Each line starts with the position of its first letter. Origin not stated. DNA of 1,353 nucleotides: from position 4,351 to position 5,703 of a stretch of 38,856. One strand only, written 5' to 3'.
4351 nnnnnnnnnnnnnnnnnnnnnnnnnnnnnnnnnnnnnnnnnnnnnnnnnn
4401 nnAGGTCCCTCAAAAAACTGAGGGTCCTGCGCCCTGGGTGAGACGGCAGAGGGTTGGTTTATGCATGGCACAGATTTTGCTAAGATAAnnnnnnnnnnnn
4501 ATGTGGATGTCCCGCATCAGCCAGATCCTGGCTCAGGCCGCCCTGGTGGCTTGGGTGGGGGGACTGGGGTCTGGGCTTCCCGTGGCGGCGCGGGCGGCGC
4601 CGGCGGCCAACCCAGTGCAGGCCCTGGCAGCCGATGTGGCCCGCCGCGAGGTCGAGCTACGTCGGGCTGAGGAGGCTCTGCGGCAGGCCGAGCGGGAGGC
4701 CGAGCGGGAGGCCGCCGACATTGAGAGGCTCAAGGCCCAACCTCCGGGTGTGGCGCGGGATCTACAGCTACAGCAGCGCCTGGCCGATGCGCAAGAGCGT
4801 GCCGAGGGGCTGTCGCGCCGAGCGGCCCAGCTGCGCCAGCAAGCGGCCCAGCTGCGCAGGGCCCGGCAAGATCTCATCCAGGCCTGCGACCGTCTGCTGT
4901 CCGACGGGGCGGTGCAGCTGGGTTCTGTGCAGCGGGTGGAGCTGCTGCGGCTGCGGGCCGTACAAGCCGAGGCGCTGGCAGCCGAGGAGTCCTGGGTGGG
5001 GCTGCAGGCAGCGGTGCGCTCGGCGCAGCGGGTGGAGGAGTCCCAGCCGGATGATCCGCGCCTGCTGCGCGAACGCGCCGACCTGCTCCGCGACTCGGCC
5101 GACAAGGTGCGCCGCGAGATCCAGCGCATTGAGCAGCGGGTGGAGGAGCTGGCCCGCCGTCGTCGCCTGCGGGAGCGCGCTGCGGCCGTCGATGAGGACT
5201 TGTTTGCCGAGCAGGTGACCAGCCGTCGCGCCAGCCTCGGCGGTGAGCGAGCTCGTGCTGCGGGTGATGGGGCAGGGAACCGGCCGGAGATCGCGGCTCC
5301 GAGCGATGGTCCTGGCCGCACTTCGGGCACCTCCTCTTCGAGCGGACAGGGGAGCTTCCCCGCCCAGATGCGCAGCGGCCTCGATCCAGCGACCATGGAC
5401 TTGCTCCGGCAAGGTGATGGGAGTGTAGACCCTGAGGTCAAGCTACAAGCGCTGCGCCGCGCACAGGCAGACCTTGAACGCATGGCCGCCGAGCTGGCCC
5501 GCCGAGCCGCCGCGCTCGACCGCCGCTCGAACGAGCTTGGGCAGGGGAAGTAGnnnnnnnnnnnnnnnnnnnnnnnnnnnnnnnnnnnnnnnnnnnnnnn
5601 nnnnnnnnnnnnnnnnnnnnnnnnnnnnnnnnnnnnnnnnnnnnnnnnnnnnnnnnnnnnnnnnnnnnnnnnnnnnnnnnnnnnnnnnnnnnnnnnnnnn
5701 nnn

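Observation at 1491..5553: Self-contained sigma-54 circuit: sensor kinase, NtrC-type activator, terminator-like hairpin, canonical -24/-12 promoter, secreted coiled-coil protein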

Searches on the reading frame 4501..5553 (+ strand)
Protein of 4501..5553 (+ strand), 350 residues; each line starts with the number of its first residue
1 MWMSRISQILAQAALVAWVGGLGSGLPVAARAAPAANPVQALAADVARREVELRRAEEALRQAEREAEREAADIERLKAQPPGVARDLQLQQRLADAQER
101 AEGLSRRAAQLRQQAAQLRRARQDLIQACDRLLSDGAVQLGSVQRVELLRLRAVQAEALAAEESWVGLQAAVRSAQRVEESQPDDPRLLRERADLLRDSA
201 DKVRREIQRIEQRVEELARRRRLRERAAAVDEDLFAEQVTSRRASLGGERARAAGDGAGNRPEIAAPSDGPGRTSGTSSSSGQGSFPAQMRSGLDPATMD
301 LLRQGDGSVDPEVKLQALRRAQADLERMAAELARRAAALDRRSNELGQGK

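Call 5: search_protein_families(library=pfam, proteins=[window:4501-5553:+], max_evalue=0.01)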
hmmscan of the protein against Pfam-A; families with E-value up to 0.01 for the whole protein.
window:4501-5553:+ (350 aa): 1 family
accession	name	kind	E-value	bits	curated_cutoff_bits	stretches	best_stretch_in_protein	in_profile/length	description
PF15784.10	GPS2_interact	-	0.0067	17.3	27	1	171-230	7-66/92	G-protein pathway suppressor 2-interacting domain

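Call 10: find_homologous_proteins(query=window:4501-5553:+)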
Query window:4501-5553:+ (350 aa): 28 proteins with E <= 0.001 among 8000 candidates.
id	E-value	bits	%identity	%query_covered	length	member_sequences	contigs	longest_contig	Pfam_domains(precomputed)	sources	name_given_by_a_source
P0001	1.0e-199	680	100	100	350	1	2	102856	-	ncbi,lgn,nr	ncbi:MAG: hypothetical protein RMK29_09785 [Myxococcales bacterium]|nr:hypothetical protein [Myxococ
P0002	6.0e-83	297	56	91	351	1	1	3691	-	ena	-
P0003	7.1e-69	251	51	98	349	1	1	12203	-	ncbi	-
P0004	2.3e-68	249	52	89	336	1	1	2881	-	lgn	-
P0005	2.0e-66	243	51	81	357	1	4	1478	-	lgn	-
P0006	4.3e-65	238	50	89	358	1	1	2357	-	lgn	-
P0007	4.1e-56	209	47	88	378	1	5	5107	-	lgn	-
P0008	7.2e-56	208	43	100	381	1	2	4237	-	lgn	-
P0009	9.1e-56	208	45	89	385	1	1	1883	-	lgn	-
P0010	2.3e-54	203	50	77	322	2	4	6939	-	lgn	-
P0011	4.7e-54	202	46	88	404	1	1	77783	-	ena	-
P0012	1.1e-52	198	44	100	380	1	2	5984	-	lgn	-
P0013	2.7e-52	196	49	82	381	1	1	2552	-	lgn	-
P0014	2.8e-52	196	47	79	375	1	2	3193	-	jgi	jgi:hypothetical protein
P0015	1.3e-51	194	43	95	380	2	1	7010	-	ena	-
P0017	9.9e-51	191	44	87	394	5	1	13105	-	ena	-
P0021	1.3e-46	178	42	91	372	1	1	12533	-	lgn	-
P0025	3.2e-42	163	43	83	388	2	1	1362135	-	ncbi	ncbi:MAG: hypothetical protein U1A78_14085 [Polyangia bacterium]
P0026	1.5e-41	161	43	82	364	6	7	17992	-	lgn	-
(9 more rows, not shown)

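Call 13: find_encoding_contigs(protein=P0003, flank=6000, max_places=2)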
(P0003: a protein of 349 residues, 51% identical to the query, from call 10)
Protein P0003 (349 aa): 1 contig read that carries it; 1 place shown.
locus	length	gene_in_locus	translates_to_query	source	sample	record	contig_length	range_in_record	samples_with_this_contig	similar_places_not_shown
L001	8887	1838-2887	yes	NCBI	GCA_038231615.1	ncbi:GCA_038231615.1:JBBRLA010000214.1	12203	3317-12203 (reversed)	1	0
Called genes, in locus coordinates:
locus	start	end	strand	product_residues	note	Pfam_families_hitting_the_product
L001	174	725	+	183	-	-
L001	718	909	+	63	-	-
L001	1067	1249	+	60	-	-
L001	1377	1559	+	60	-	-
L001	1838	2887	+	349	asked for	-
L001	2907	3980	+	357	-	-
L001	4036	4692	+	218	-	PF04542:Sigma70_r2, PF08281:Sigma70_r4_2 (weak), PF04545:Sigma70_r4 (weak)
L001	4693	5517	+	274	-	-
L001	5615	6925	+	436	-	PF00709:Adenylsucc_synt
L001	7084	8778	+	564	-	PF13717:Zn_ribbon_4, PF14237:GYF_2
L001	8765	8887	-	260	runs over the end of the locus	-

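Call 14: find_encoding_contigs(protein=P0011, flank=6000, max_places=2)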
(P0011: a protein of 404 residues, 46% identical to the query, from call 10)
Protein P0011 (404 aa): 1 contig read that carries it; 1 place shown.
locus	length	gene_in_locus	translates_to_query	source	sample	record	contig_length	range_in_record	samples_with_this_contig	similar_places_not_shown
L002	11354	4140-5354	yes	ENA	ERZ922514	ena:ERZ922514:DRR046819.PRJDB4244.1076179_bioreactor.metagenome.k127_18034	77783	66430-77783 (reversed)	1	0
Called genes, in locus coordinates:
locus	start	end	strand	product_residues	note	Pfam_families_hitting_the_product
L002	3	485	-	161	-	?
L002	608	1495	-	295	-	PF00561:Abhydrolase_1, PF12146:Hydrolase_4 (faint), PF12697:Abhydrolase_6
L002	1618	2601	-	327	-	PF02445:NadA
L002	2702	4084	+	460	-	PF00072:Response_reg, PF00158:Sigma54_activat, PF13191:AAA_16 (faint), PF14532:Sigma54_activ_2, PF07728:AAA_5 (weak), PF25601:AAA_lid_14, PF02954:HTH_8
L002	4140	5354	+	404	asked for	-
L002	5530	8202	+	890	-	PF01804:Penicil_amidase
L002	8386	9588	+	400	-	PF00108:Thiolase_N, PF22691:Thiolase_C_1 (faint), PF02803:Thiolase_C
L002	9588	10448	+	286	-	PF02737:3HCDH_N, PF00725:3HCDH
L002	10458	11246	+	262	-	PF00378:ECH_1, PF16113:ECH_2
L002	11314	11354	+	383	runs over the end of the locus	PF02771:Acyl-CoA_dh_N, PF02770:Acyl-CoA_dh_M, PF00441:Acyl-CoA_dh_1, PF08028:Acyl-CoA_dh_2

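Call 15: find_encoding_contigs(protein=P0025, flank=6000, max_places=2)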
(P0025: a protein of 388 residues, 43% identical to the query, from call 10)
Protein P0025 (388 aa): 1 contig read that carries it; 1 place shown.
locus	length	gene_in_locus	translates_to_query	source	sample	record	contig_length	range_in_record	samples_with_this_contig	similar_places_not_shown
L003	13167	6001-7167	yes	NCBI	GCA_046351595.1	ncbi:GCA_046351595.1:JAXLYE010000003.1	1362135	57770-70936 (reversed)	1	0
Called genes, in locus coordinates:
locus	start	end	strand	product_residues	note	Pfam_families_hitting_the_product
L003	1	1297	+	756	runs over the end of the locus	PF11992:TgpA_N, PF01841:Transglut_core, PF13559:DUF4129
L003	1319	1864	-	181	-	-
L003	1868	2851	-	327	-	PF02445:NadA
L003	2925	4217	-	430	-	PF02450:LCAT (weak)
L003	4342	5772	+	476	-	PF00072:Response_reg, PF00158:Sigma54_activat, PF13191:AAA_16 (weak), PF14532:Sigma54_activ_2, PF07728:AAA_5 (weak), PF25601:AAA_lid_14, PF02954:HTH_8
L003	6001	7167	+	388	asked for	-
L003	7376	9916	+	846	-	PF01804:Penicil_amidase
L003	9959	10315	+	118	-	-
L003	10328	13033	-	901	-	PF00311:PEPcase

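Call 20: find_encoding_contigs(protein=P0017, flank=6000, max_places=2)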
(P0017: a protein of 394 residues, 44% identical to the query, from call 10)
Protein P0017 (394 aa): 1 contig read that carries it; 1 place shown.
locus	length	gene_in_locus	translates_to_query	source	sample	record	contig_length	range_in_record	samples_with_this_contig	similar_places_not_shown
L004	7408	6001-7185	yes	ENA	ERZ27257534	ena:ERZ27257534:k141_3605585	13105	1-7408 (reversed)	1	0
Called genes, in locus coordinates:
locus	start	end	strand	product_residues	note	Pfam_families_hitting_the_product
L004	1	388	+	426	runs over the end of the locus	PF03600:CitMHS, PF07158:MatC_N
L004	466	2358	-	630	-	PF00361:Proton_antipo_M (faint)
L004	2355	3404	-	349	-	-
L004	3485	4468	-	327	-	PF02445:NadA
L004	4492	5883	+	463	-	PF00072:Response_reg, PF00158:Sigma54_activat, PF13191:AAA_16 (weak), PF14532:Sigma54_activ_2, PF07728:AAA_5 (weak), PF25601:AAA_lid_14, PF02954:HTH_8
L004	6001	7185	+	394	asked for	-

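Call 21: find_encoding_contigs(protein=P0021, flank=6000, max_places=2)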
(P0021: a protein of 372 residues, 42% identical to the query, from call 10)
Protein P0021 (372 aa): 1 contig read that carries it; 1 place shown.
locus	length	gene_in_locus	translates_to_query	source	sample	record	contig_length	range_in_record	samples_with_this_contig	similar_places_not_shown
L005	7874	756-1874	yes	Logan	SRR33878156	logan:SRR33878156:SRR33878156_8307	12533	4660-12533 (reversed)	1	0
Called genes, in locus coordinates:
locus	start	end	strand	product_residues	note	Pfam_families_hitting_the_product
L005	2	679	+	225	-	?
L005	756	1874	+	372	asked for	-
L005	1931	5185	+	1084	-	PF00873:ACR_tran, PF03176:MMPL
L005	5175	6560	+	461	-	PF02321:OEP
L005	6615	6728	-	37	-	-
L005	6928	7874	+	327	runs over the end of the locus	-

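Call 22: find_encoding_contigs(protein=P0026, flank=6000, max_places=3)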
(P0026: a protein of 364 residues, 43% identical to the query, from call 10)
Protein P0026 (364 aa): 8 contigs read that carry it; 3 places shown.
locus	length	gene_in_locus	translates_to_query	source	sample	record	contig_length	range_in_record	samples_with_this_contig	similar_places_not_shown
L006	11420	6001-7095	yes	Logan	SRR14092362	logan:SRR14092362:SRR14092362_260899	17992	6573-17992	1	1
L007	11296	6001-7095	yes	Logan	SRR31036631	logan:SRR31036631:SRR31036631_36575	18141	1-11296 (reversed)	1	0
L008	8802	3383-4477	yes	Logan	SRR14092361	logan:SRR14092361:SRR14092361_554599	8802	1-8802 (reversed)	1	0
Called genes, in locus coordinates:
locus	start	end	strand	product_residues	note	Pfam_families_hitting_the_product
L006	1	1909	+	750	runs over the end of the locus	PF00512:HisKA, PF02518:HATPase_c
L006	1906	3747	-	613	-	PF07719:TPR_2 (faint), PF13432:TPR_16 (faint)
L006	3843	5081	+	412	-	PF02547:Queuosine_synth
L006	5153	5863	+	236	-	-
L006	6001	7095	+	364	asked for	-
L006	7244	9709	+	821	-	PF01055:Glyco_hydro_31_2nd, PF21365:Glyco_hydro_31_3rd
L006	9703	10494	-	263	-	-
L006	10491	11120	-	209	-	PF02545:Maf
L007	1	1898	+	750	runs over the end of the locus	PF00512:HisKA, PF02518:HATPase_c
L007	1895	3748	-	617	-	PF13432:TPR_16 (faint), PF07719:TPR_2 (faint)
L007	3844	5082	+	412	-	PF02547:Queuosine_synth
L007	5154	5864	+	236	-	-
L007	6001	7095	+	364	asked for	-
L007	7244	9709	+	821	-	PF01055:Glyco_hydro_31_2nd, PF21365:Glyco_hydro_31_3rd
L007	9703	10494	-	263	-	-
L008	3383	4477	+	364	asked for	-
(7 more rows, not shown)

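Call 25: find_related_loci(query=A1, collection=genome_contigs, flank=6000)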
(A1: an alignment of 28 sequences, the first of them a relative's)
Query A1 (350 aa) in genome_contigs; peptide patterns used: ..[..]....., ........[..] (x = any residue, [..] = any of these).
599 stretches matched a pattern (row limit reached: there are more); 16 encode a relative of the query (tblastn E <= 1e-3); 16 distinct loci.
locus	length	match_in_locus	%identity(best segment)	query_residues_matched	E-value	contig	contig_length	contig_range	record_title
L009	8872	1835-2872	51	2-346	7e-62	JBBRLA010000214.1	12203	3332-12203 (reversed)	MAG: Polyangia bacterium isolate La1_concoct.199 LA1C_C.199_k141_1531425L_12203_cov_13.0000, whole genome shotgun sequen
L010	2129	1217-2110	47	39-325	8e-58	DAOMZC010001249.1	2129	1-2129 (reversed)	MAG TPA_asm: Pseudomonadota bacterium isolate AMR_MDS_5610 NODE_19070_length_2129_cov_6.710222, whole genome shotgun seq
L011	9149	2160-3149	43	39-350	1e-56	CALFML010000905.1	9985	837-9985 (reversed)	MAG TPA_asm: uncultured Myxococcales bacterium isolate SRR6231182_bin.80_CONCOCT_v1.1_MAG genome assembly, contig: ERZ65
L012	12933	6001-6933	47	44-350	1e-52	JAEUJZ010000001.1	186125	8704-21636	MAG: Myxococcales bacterium isolate new MAG-82 k141_3667781, whole genome shotgun sequence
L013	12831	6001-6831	44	77-350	6e-51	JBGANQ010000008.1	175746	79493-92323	MAG: Polyangia bacterium isolate MAG_MBR_H10.6 MBRH10-6_opera_contig_355, whole genome shotgun sequence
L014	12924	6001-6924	42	45-350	1e-50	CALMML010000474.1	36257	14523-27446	MAG TPA_asm: uncultured Myxococcales bacterium isolate SRR5676451_bin.61_CONCOCT_v1.1_MAG genome assembly, contig: ERZ72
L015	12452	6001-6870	45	62-350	2e-48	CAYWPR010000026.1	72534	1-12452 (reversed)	MAG TPA_asm: uncultured Myxococcales bacterium isolate SRP189682_co2_70 genome assembly, contig: NODE_242_length_72534_c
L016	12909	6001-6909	44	52-350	1e-47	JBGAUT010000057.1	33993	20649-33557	MAG: Polyangia bacterium isolate MAG_MBR_AS.52 MBRAS-52_NODE_57_length_33993_cov_6.116818, whole genome shotgun sequence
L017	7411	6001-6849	43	65-350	5e-45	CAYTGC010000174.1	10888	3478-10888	MAG TPA_asm: uncultured Myxococcales bacterium isolate SRP189682_co2_104 genome assembly, contig: NODE_11107_length_1088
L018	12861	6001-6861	43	60-350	8e-45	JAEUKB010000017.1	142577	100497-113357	MAG: Myxococcales bacterium isolate new MAG-84 k141_1859056, whole genome shotgun sequence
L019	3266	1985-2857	42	49-350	4e-43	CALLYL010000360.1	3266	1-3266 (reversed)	MAG TPA_asm: uncultured Myxococcales bacterium isolate SRR5676476_bin.50_CONCOCT_v1.1_MAG genome assembly, contig: ERZ72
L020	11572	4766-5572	45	76-350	4e-39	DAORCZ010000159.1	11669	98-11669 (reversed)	MAG TPA_asm: Pseudomonadota bacterium isolate AMR_MDS_0893 NODE_3650_length_11669_cov_4.566299, whole genome shotgun seq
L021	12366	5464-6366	46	40-350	1e-35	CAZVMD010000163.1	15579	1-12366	MAG TPA_asm: uncultured Myxococcales bacterium isolate SRP189682_co2_147 genome assembly, contig: NODE_6194_length_15579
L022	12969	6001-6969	43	59-350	3e-51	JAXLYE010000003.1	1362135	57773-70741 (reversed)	MAG: Polyangia bacterium isolate STL-MYX5 C1.81.fa-3, whole genome shotgun sequence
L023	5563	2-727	40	105-350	2e-28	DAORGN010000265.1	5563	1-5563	MAG TPA_asm: Pseudomonadota bacterium isolate AMR_MDS_0801 NODE_7222_length_5563_cov_5.127088, whole genome shotgun sequ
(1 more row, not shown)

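Call 41: predict_structure(alignment_id=A1)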
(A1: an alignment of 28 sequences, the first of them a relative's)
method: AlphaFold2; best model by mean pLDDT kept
length: 350 residues; sequences in the alignment: 28
mean_pLDDT: 79.9   pTM: 0.49
mean pLDDT of the five models: 79.9, 75.8, 75.2, 74.6, 73.4
residues with pLDDT >= 90: 188; 70-90: 56; 50-70: 61; < 50: 45
segments of 3 or more residues with pLDDT < 50: 1-4, 24-28, 257-270, 272-291
pLDDT, mean of each block of 10 residues (from residue 1): 56 66 50 71 96 97 97 97 97 98 97 96 97 84 92 92 75 66 81 93 94 94 94 91 77 51 46 40 36 55 61 87 89 93 91
secondary structure, 60 per line:
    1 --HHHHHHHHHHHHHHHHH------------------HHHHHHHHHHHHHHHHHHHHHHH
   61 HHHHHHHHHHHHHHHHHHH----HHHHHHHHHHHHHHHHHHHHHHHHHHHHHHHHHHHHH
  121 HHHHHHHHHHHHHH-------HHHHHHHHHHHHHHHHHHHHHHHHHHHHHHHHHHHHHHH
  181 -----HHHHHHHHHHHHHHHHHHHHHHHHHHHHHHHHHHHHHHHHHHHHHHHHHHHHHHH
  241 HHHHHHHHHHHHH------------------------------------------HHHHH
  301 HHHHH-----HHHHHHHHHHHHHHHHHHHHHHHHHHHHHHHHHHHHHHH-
elements in order: H3-19 H38-79 H84-134 H142-180 H186-253 H296-305 H311-349

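Call 43: search_protein_families(library=ncbifam, proteins=[window:4501-5553:+], max_evalue=0.01)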
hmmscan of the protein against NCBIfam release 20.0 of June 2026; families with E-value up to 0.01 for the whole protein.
window:4501-5553:+ (350 aa): 0 families

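Call 45: search_protein_representatives(alignment_id=A1)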
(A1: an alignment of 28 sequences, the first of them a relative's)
Query: 28 sequences, 364 profile positions. Proteins with E-value up to 0.001 (for the whole library): 588; up to 1e-10: 204; up to 1e-30: 46. The best 150 are listed.
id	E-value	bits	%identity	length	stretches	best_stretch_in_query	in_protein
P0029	1.4e-123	429.3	-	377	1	9-364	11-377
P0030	9.4e-122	423.3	-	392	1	14-364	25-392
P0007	5.8e-118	410.9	-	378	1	13-364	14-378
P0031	9.1e-117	406.9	-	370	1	12-364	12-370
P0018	1.9e-116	405.9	-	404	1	14-364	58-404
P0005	1.5e-114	399.6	-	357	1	14-364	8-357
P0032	3.1e-113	395.3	-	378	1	7-364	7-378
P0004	4.7e-110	384.8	-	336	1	54-364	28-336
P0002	2.0e-109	382.7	-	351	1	16-364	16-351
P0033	1.6e-106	373.2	-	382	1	20-364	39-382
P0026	4.0e-106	371.9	-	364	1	1-364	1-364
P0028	1.2e-105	370.3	-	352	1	2-364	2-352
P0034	8.7e-104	364.2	-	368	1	14-364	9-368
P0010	1.1e-97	344.1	-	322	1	43-364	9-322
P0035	7.2e-90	318.4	-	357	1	5-360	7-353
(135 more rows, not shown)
